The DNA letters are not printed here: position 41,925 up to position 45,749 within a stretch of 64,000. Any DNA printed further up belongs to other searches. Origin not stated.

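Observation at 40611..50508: Unrecognised minus-strand gene block built around a 1132-aa HerA/FtsK-type NTPase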

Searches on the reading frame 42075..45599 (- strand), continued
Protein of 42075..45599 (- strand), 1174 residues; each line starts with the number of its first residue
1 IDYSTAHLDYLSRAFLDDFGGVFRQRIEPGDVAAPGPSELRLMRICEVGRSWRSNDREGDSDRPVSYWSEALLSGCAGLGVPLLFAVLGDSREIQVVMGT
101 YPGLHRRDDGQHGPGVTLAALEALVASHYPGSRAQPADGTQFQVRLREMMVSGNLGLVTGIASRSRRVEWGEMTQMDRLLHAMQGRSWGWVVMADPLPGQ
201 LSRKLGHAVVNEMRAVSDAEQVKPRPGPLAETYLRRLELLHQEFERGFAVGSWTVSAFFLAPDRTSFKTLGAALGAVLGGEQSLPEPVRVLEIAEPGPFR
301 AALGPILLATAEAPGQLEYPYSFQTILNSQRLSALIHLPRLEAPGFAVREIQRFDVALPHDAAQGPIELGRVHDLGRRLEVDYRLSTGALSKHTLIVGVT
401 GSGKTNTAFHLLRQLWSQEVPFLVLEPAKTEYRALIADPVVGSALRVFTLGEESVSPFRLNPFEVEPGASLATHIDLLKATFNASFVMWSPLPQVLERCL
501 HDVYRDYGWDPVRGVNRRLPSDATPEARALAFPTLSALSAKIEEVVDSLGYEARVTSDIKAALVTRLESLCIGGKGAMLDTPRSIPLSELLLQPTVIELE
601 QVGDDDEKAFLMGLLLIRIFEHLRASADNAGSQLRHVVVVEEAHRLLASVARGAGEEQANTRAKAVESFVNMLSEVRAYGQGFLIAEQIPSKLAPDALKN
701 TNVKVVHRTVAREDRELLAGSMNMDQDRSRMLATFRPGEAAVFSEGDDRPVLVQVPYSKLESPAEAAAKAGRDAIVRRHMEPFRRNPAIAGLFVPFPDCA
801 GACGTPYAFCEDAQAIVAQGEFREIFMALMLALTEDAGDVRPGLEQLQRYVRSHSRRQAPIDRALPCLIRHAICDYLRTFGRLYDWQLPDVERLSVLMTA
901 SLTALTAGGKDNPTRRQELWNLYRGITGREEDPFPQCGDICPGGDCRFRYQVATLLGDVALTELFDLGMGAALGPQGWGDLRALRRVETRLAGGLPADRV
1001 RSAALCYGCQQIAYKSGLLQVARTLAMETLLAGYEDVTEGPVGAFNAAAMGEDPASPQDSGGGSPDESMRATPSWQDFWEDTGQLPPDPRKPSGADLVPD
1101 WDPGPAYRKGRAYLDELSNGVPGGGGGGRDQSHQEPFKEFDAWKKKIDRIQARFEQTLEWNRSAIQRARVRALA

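Call 23: find_related_loci(query=A1, collection=genome_contigs, flank=8000)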
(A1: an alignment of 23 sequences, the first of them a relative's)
Query A1 (1132 aa) in genome_contigs; peptide patterns used: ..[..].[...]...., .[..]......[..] (x = any residue, [..] = any of these).
599 stretches matched a pattern (row limit reached: there are more); 576 encode a relative of the query (tblastn E <= 1e-3); the best 80 are kept; 80 distinct loci.
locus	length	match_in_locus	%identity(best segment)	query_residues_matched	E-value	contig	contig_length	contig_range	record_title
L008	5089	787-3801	46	1-992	0e+0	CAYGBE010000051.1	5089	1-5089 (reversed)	MAG TPA_asm: uncultured archaeon isolate ERP108616_co1_335 genome assembly, contig: k119_241929, whole genome shotgun se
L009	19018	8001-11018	45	3-993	0e+0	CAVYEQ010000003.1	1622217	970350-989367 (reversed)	MAG: uncultured Chloroflexia bacterium isolate MFD03804.bin.2.201 genome assembly, contig: contig_33567, whole genome sh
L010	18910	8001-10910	39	1-969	0e+0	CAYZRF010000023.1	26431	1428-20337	MAG TPA_asm: uncultured Nitrososphaerota archaeon isolate SRP338002_co1_223 genome assembly, contig: NODE_1676_length_26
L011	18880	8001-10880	38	27-993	0e+0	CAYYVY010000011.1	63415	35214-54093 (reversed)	MAG TPA_asm: uncultured Anaerolineaceae bacterium isolate SRP214966_co2_133 genome assembly, contig: NODE_404_length_634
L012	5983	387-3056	41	27-914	2e-177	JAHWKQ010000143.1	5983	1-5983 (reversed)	MAG: Actinomycetota bacterium isolate 0813_bin20 NODE_6679_length_5983_cov_5.966768, whole genome shotgun sequence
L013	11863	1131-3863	36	2-917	8e-173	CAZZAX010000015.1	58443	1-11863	MAG TPA_asm: uncultured Pirellulales bacterium isolate SRP068000_co1_46 genome assembly, contig: NODE_398_length_58443_c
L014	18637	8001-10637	39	1-898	2e-171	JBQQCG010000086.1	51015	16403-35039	Streptomyces sp. 2A115 contig_86, whole genome shotgun sequence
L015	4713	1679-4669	38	18-992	2e-176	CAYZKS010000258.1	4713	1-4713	MAG TPA_asm: uncultured Anaerolineales bacterium isolate SRP098346_co1_3 genome assembly, contig: NODE_27747_length_4713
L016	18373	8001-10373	42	114-914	6e-171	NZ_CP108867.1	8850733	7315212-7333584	Streptomyces sp. NBC_00829 chromosome, complete genome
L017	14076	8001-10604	40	27-913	6e-168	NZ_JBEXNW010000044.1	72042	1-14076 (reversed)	Streptomyces sp. NPDC002935 NPDC002935_13_D3.ctg-0044, whole genome shotgun sequence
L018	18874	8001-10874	38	1-977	1e-167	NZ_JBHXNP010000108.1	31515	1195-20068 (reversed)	Streptomyces sp. NPDC058525 NPDC058525_T43_G5.ctg-0108, whole genome shotgun sequence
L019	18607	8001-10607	39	30-915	5e-165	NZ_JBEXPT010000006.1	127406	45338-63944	Streptomyces sp. NPDC006450 NPDC006450_7_B1.ctg-0006, whole genome shotgun sequence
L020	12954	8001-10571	38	30-927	4e-165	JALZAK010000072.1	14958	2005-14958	MAG: Actinomycetota bacterium isolate KAP bin89 SD1490-92_k127_1620295, whole genome shotgun sequence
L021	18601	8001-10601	40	1-898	2e-164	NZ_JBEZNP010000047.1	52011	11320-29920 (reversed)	Streptomyces sp. NPDC047985 NPDC047985_65_E10.ctg-0047, whole genome shotgun sequence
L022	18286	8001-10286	41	1-790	1e-162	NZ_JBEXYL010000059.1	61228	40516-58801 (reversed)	Streptomyces sp. NPDC005728 NPDC005728_291_G12.ctg-0059, whole genome shotgun sequence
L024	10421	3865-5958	41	2-713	2e-162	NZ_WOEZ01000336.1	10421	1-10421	Paraburkholderia elongata strain 5N id=342, whole genome shotgun sequence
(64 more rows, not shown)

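Call 38: find_encoding_contigs(protein=P0002, flank=10000, max_places=3)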
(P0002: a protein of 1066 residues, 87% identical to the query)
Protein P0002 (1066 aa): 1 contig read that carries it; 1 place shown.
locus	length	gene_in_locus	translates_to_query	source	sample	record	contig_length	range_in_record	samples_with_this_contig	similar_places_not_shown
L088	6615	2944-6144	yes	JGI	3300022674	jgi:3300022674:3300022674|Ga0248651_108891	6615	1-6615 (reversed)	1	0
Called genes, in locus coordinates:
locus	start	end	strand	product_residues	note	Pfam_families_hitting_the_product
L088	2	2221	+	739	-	?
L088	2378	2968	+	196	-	-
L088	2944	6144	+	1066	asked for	PF01935:DUF87 (weak)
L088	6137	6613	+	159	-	?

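Call 39: find_encoding_contigs(protein=P0004, flank=10000, max_places=3)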
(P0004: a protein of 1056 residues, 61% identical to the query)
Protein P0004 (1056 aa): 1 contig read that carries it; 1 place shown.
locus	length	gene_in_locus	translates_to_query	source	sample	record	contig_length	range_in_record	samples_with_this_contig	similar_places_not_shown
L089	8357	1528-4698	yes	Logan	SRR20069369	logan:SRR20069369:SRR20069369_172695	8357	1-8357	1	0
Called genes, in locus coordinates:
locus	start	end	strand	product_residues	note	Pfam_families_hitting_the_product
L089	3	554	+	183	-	?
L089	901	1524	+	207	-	-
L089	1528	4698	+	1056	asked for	PF01935:DUF87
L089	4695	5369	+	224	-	-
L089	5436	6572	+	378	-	PF00691:OmpA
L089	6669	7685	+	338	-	-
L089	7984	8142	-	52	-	-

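Call 44: search_solved_structures(query=A1, max_evalue=0.01)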
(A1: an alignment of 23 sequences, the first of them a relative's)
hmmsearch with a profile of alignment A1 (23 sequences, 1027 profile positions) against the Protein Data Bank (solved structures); distinct sequences matched with E-value up to 0.01: 9.
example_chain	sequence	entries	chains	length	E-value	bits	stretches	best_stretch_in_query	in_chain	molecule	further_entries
9x1l_A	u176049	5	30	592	1.1e-11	46.7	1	650-748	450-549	DNA helicase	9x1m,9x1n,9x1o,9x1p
8yho_A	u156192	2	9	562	1.8e-08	36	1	619-734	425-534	DUF87 domain-containing protein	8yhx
4d2i_A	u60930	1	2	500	3.5e-08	35.1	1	626-738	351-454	HERA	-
8wiv_A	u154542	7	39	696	2.2e-06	29.1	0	350-406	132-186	Helicase HerA central domain-containing protein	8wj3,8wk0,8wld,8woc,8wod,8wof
8xau_A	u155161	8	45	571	5.1e-05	24.6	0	379-407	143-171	ATP-binding protein | HerA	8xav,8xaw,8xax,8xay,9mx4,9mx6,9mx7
9c1m_M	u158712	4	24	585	0.0017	19.6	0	355-405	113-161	ATP-binding protein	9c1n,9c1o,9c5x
8j4u_M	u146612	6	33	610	0.0017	19.6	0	599-751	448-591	Nucleoside triphosphate hydrolase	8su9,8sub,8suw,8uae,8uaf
11kk_A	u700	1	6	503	0.0028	18.9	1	380-412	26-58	HerA like helicase YjgR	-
6sz9_A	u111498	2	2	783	0.0076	17.4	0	365-407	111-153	IcmO (DotL)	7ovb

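Call 60: search_dna_similar(query=P0001, collection=plasmids, mode=protein, max_evalue=1e-20, max_rows=25)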
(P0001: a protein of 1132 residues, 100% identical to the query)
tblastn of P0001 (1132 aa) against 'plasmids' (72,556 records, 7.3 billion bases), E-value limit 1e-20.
Records with a match: 43; places in all: 45; records where one place covers at least 80% of the query: 1.
Best place of each record, by identity: <60% 43.
By first word of the organism name: Streptomyces 19; Lactococcus 5; Embleya 2; Rhodococcus 2; Nocardia 1; Planktothrix 1; Anabaena 1; Priestia 1; Acinetobacter 1; Nonomuraea 1; and 9 more.
By predicted mobility (MOB-suite, as given by PLSDB): non-mobilizable 24; mobilizable 13; conjugative 6.
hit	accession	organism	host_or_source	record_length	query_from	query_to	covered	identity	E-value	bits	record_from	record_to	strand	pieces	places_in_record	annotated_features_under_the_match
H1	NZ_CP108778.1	Embleya sp. NBC_00896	-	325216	1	914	81%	39.6%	7e-155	520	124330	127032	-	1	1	DUF87 domain-containing protein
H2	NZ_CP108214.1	Streptomyces sp. NBC_00105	-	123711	30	915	78%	38.5%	6e-154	517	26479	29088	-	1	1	DUF87 domain-containing protein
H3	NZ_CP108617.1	Streptomyces avidinii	-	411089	114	898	69%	42.1%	2e-153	515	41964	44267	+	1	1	DUF87 domain-containing protein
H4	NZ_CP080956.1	Rhodococcus opacus PD630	cell culture,environmental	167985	30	915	78%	37.1%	2e-147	498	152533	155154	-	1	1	DUF87 domain-containing protein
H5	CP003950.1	Rhodococcus opacus PD630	-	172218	30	915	78%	37.0%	1e-147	498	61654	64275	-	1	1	hypothetical protein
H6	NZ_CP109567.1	Nocardia sp. NBC_01377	-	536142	138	743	54%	33.7%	5e-83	305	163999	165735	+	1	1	ATP-binding protein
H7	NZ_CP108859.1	Streptomyces antimycoticus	-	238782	146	727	51%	33.3%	8e-75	280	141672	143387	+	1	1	ATP-binding protein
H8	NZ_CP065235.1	Streptomyces clavuligerus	cell culture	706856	266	730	41%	39.9%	8e-83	305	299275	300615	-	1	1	ATP-binding protein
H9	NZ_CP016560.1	Streptomyces clavuligerus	-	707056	266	730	41%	39.9%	8e-83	305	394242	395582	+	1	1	ATP-binding protein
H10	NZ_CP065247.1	Streptomyces clavuligerus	cell culture,lab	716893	266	730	41%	39.9%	8e-83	305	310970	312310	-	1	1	ATP-binding protein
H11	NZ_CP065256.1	Streptomyces clavuligerus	cell culture,lab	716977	266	730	41%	39.9%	8e-83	305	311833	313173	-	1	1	ATP-binding protein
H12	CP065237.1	Streptomyces clavuligerus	cell culture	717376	266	730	41%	39.9%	8e-83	305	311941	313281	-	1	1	ATP-binding protein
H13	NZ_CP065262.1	Streptomyces clavuligerus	cell culture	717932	266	730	41%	39.9%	8e-83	305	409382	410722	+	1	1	ATP-binding protein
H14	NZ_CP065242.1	Streptomyces clavuligerus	cell culture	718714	266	730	41%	39.9%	8e-83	305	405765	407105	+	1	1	ATP-binding protein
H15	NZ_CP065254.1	Streptomyces clavuligerus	cell culture,lab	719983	266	730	41%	39.9%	8e-83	305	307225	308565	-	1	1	ATP-binding protein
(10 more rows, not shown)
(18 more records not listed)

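Call 61: search_dna_similar(query=P0001, collection=phages, mode=protein, max_evalue=1e-10, max_rows=10)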
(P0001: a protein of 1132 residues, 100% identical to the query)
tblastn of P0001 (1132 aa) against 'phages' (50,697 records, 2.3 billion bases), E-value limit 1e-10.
Records with a match: 2; places in all: 2; records where one place covers at least 80% of the query: 0.
Best place of each record, by identity: <60% 2.
By first word of the organism name: Bacteriophage 2.
By host as written in the record: - 2.
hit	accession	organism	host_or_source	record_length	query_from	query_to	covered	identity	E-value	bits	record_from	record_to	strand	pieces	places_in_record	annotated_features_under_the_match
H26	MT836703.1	Bacteriophage sp.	human fecal samples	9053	346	722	33%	35.4%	2e-51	204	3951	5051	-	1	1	record has no annotation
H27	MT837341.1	Bacteriophage sp.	human fecal samples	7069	283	717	38%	30.1%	5e-55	216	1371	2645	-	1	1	record has no annotation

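Call 62: get_annotated_region(hit=H4, flank=7000)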
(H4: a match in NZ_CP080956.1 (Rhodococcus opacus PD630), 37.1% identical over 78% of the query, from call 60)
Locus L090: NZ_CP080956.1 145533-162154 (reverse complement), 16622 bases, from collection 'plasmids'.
description: Rhodococcus opacus PD630 plasmid pRoPD630_2, complete sequence
organism: Rhodococcus opacus PD630 (NCBI taxid 543736)
taxonomy: Bacteria; Actinomycetota; Actinomycetes; Mycobacteriales; Nocardiaceae; Rhodococcus; Rhodococcus opacus; Rhodococcus opacus PD630
host: -; source: cell culture,environmental; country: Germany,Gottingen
typing (MOB-suite, as given by PLSDB): mobilizable; relaxase MOBP
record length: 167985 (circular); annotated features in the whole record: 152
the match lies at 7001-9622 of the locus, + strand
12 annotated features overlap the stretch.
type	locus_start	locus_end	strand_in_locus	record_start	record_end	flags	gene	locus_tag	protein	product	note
CDS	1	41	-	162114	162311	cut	-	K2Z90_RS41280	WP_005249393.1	hypothetical protein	-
CDS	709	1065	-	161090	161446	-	-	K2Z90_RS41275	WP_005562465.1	hypothetical protein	-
CDS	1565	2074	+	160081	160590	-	mobC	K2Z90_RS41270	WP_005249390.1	plasmid mobilization relaxosome protein MobC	-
CDS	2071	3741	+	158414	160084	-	-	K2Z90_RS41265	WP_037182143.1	relaxase/mobilization nuclease domain-containing protein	-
CDS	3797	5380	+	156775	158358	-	-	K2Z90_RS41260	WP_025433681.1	hypothetical protein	-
CDS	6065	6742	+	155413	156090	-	-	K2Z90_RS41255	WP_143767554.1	hypothetical protein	-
CDS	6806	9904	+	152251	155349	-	-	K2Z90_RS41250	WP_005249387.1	DUF87 domain-containing protein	-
CDS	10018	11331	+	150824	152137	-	-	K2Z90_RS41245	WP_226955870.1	hypothetical protein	-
CDS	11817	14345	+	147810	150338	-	-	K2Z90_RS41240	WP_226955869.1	hypothetical protein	-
CDS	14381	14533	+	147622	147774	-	-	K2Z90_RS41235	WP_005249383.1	hypothetical protein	-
CDS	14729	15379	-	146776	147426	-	-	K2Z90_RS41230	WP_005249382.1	DUF4913 domain-containing protein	-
CDS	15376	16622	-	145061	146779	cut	-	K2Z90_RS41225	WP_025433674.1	type IV secretory system conjugative DNA transfer family protein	-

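Call 63: get_annotated_region(hit=H2, flank=7000)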
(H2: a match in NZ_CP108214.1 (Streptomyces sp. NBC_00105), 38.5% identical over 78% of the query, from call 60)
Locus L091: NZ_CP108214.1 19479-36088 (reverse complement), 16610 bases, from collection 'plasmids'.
description: Streptomyces sp. NBC_00105 plasmid unnamed1, complete sequence
organism: Streptomyces sp. NBC_00105 (NCBI taxid 2903622)
taxonomy: Bacteria; Actinomycetota; Actinomycetes; Kitasatosporales; Streptomycetaceae; Streptomyces; Streptomyces sp. NBC 00105
host: -; source: -; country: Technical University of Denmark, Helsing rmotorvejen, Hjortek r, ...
typing (MOB-suite, as given by PLSDB): non-mobilizable
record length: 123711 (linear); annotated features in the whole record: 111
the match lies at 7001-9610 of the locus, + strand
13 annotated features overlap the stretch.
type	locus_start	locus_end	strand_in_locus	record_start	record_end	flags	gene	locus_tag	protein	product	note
CDS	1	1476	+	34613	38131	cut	-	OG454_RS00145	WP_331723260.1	tetratricopeptide repeat protein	-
CDS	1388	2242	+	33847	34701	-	-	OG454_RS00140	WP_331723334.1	replication-relaxation family protein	-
CDS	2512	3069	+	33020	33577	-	-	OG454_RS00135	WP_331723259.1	hypothetical protein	-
CDS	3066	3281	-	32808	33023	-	-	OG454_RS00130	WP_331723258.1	DUF6207 family protein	-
CDS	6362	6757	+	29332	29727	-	-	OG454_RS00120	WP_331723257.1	hypothetical protein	-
CDS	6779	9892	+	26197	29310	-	-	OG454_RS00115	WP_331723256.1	DUF87 domain-containing protein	-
CDS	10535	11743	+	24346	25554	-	-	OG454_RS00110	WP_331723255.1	hypothetical protein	-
CDS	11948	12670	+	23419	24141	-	-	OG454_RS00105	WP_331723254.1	Ku protein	GO:0006303 - double-strand break repair via nonhomologous end joining [Evidence IEA]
CDS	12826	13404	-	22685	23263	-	-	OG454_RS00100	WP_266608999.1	ATP-binding protein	-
CDS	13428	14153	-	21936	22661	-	-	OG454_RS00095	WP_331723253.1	class I SAM-dependent methyltransferase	-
CDS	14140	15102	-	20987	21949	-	-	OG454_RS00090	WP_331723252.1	glycosyltransferase family A protein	-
CDS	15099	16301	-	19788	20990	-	-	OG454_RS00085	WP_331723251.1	arylsulfotransferase family protein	-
CDS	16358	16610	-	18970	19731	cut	-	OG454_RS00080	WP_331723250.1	creatininase family protein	-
